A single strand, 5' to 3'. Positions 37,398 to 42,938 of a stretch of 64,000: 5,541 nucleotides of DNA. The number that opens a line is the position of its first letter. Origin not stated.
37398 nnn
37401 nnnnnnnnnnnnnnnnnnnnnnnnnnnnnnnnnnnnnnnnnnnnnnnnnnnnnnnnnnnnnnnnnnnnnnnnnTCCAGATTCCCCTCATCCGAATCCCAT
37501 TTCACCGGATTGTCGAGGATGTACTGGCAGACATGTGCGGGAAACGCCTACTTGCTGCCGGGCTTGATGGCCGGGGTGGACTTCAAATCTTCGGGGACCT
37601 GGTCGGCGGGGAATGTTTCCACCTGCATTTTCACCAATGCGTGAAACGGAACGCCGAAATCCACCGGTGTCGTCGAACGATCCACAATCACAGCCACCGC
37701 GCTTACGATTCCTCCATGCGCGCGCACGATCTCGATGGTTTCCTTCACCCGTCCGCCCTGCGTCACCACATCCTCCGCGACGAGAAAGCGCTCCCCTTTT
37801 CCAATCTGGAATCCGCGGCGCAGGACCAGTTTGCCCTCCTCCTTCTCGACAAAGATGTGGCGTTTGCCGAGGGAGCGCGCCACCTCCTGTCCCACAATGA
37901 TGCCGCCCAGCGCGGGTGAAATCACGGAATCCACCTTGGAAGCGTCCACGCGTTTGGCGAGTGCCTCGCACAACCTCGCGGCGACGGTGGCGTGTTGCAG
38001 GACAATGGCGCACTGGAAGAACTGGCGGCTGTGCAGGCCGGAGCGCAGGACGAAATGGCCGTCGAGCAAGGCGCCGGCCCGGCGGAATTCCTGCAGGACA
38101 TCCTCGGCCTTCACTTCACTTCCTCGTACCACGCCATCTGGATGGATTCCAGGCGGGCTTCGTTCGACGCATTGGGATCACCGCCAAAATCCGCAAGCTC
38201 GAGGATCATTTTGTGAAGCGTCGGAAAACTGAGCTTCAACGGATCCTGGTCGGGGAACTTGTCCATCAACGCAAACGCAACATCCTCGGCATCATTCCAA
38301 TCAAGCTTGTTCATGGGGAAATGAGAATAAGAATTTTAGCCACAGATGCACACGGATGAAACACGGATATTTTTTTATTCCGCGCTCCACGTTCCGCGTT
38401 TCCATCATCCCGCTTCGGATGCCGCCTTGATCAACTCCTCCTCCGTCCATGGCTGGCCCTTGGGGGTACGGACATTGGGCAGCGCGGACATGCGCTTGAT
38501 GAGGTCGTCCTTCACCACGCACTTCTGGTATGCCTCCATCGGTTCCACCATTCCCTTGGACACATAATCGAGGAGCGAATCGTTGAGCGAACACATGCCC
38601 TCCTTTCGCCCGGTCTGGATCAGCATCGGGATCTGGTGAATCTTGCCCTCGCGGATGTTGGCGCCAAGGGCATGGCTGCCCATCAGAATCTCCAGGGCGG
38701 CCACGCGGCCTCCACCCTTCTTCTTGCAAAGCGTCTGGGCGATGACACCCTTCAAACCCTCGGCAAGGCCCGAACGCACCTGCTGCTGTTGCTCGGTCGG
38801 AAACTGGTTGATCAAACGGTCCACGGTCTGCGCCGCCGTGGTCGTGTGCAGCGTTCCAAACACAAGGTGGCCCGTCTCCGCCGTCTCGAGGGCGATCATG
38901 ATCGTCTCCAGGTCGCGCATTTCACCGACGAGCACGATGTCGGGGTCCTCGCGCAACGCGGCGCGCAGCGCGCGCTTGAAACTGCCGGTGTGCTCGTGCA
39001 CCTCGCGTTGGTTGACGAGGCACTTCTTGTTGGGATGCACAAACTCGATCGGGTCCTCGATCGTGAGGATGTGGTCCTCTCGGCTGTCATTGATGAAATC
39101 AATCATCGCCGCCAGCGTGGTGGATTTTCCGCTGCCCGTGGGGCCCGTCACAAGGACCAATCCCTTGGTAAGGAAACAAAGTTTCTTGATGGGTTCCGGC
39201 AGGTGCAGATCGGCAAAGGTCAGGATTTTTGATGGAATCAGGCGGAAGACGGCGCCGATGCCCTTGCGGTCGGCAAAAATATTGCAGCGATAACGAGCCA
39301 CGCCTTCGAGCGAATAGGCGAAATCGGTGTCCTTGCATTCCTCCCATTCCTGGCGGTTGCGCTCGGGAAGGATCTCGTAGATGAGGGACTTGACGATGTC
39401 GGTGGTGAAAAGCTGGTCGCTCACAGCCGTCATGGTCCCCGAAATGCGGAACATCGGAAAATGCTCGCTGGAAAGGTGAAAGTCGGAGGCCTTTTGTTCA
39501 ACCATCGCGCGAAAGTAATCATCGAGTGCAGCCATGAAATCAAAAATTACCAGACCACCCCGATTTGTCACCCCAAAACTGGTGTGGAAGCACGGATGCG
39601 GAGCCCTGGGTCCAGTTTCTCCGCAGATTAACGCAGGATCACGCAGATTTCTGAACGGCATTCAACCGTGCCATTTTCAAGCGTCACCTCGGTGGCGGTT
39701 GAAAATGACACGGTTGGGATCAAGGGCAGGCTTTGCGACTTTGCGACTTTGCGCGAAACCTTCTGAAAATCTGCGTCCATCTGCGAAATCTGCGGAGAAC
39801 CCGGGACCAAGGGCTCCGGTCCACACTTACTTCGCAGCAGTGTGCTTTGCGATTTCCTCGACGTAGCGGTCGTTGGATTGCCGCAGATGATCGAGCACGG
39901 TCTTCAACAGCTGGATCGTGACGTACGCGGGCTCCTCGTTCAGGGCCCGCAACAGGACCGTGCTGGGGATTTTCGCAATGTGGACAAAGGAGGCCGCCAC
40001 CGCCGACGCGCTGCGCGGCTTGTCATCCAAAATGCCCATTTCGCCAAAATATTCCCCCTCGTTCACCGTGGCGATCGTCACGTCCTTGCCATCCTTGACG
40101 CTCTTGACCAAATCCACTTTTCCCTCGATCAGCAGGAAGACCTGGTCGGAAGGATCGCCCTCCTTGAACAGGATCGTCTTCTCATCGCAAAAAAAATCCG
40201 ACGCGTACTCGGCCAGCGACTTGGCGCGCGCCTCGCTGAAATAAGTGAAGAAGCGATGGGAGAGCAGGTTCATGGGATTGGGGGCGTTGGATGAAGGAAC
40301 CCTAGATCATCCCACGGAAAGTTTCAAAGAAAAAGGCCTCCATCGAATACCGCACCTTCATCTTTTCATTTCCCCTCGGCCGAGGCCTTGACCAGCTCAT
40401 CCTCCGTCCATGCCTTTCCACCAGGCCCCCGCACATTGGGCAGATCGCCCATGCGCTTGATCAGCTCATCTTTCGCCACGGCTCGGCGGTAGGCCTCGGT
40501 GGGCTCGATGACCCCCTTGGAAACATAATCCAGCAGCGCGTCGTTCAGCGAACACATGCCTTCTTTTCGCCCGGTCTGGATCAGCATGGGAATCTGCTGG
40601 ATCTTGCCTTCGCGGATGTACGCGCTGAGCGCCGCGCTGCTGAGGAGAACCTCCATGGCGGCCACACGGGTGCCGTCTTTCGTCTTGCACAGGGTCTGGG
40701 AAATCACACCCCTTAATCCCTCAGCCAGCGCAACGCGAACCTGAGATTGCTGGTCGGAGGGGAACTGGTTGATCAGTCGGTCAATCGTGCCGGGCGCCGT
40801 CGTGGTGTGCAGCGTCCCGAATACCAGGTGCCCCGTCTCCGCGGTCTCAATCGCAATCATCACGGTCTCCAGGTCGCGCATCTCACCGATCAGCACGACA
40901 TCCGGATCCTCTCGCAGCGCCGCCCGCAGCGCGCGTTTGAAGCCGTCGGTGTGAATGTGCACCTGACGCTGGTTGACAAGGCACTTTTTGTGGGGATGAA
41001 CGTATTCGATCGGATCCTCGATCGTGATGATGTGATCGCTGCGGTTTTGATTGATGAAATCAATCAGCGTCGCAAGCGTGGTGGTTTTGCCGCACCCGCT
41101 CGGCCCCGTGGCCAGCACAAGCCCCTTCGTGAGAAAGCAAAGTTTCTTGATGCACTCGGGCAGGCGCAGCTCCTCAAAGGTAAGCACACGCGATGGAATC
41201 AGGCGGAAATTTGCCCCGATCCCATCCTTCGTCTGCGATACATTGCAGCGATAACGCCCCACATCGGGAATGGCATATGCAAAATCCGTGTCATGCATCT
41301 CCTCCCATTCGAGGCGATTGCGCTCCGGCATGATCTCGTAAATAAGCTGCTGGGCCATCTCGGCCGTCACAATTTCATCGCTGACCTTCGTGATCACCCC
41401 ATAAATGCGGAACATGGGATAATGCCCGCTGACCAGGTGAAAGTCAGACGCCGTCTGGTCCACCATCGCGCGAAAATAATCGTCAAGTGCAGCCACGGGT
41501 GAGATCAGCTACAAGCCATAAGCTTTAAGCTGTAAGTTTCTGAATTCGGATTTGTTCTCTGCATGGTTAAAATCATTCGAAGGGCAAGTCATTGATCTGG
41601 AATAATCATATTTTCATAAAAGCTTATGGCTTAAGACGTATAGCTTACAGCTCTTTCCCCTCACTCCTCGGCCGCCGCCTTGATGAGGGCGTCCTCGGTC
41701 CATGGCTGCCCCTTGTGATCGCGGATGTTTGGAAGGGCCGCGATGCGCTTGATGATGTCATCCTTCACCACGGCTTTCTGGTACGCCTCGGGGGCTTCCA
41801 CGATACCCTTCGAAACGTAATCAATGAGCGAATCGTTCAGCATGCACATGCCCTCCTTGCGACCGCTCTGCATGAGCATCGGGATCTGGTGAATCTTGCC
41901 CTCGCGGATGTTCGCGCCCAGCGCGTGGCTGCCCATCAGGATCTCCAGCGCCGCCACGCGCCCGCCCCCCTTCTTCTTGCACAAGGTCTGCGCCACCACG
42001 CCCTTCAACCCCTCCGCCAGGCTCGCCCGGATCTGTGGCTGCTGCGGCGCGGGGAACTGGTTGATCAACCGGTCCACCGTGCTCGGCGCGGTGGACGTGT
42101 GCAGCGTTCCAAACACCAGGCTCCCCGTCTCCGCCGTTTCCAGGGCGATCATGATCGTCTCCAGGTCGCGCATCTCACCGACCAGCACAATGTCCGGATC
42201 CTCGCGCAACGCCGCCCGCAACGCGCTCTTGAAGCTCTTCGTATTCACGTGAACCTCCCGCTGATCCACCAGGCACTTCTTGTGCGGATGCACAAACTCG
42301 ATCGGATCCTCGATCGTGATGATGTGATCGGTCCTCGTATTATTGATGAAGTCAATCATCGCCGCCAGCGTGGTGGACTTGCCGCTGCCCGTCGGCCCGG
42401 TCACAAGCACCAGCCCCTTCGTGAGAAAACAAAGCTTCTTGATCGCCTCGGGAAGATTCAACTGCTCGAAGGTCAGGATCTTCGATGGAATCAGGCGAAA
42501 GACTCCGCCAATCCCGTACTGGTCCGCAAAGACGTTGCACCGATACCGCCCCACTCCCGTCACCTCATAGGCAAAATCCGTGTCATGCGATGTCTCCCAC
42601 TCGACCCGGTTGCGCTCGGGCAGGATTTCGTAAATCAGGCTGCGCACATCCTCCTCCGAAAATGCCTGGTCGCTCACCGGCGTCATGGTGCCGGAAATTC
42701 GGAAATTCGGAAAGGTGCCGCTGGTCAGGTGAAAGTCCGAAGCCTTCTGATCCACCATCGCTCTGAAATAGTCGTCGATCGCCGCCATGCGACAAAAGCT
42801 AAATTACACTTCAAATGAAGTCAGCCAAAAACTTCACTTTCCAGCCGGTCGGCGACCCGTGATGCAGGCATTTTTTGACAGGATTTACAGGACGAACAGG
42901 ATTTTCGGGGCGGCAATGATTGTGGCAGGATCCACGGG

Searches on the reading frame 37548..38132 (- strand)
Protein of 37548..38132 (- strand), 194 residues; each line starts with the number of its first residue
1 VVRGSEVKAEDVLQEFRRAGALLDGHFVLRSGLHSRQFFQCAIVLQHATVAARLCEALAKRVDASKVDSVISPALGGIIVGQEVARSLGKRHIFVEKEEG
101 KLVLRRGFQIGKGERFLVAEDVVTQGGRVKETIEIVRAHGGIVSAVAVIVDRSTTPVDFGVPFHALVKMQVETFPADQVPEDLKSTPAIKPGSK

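Call 63: search_protein_families(library=pfam, proteins=[window:37548-38132:-], max_evalue=0.001)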
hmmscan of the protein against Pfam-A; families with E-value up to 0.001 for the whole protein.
window:37548-38132:- (194 aa): 1 family
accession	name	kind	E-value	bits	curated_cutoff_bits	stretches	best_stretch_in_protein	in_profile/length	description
PF00156.33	Pribosyltran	-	1.8e-07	31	26.3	1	52-154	12-128/158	Phosphoribosyl transferase domain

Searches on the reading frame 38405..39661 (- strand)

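Call 63: search_protein_families(library=pfam, proteins=[window:38405-39661:-], max_evalue=0.001)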
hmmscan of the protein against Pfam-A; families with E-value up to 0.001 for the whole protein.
window:38405-39661:- (418 aa): 4 families
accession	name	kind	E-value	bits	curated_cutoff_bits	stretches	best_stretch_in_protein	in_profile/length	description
PF00437.27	T2SSE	-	2.7e-45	155.1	24.9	1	47-314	13-280/370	Type II/IV secretion system protein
PF13555.12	AAA_29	-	0.00021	21.4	27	1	165-187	21-43/61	P-loop containing region of AAA domain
PF13401.12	AAA_22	-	0.00054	20.7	27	0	165-201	4-39/130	AAA domain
PF13476.12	AAA_23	-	0.0006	20.9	27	0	165-186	18-39/201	AAA domain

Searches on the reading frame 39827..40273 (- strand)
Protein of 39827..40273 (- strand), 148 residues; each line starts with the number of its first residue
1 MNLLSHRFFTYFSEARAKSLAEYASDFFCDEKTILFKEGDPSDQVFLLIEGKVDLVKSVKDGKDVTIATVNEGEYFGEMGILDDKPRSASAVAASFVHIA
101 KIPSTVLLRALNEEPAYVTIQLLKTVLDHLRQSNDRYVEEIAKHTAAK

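Call 63: search_protein_families(library=pfam, proteins=[window:39827-40273:-], max_evalue=0.001)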
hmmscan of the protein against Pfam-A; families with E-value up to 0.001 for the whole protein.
window:39827-40273:- (148 aa): 1 family
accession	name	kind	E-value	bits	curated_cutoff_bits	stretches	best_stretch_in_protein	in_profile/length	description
PF00027.35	cNMP_binding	-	4.4e-22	78.3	27.5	1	32-113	7-88/89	Cyclic nucleotide-binding domain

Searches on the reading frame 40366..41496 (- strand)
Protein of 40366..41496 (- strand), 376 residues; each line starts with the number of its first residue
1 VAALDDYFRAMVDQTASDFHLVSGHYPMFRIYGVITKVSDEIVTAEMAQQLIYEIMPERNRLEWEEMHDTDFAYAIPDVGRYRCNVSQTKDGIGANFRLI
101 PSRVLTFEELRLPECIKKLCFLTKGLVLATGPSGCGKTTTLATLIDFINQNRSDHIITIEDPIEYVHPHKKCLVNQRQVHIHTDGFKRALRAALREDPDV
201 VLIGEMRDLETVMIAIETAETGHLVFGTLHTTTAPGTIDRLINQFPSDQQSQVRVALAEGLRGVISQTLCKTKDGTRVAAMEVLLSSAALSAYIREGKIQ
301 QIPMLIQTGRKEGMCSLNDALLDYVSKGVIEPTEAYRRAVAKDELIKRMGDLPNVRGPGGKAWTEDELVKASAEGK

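Call 63: search_protein_families(library=pfam, proteins=[window:40366-41496:-], max_evalue=0.001)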
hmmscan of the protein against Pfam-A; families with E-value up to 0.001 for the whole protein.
window:40366-41496:- (376 aa): 2 families
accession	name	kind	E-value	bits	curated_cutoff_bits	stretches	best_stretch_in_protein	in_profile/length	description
PF00437.27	T2SSE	-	2.1e-42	145.6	24.9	1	89-271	101-279/370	Type II/IV secretion system protein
PF13401.12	AAA_22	-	6.5e-05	23.7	27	1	123-162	4-42/130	AAA domain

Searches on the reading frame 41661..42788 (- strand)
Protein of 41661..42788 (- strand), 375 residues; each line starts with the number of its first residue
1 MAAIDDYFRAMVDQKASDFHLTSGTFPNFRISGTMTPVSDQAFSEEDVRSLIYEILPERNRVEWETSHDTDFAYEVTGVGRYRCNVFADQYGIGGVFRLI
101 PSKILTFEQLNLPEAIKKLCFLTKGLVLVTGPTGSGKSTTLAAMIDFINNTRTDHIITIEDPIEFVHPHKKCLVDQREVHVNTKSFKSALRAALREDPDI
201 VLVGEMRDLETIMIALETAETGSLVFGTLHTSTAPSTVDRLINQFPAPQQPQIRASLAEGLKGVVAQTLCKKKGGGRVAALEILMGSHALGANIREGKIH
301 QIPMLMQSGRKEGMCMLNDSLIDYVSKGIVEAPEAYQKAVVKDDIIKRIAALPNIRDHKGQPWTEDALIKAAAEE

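Call 63: search_protein_families(library=pfam, proteins=[window:41661-42788:-], max_evalue=0.001)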
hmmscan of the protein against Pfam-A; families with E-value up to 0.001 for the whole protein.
window:41661-42788:- (375 aa): 4 families
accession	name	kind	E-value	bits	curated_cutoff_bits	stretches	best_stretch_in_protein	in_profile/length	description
PF00437.27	T2SSE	-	3.5e-42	144.8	24.9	1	56-272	67-280/370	Type II/IV secretion system protein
PF13555.12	AAA_29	-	0.00012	22.2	27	1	122-145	20-43/61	P-loop containing region of AAA domain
PF13401.12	AAA_22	-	0.00028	21.6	27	1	123-160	4-40/130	AAA domain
PF13476.12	AAA_23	-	0.00067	20.8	27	0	123-144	18-39/201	AAA domain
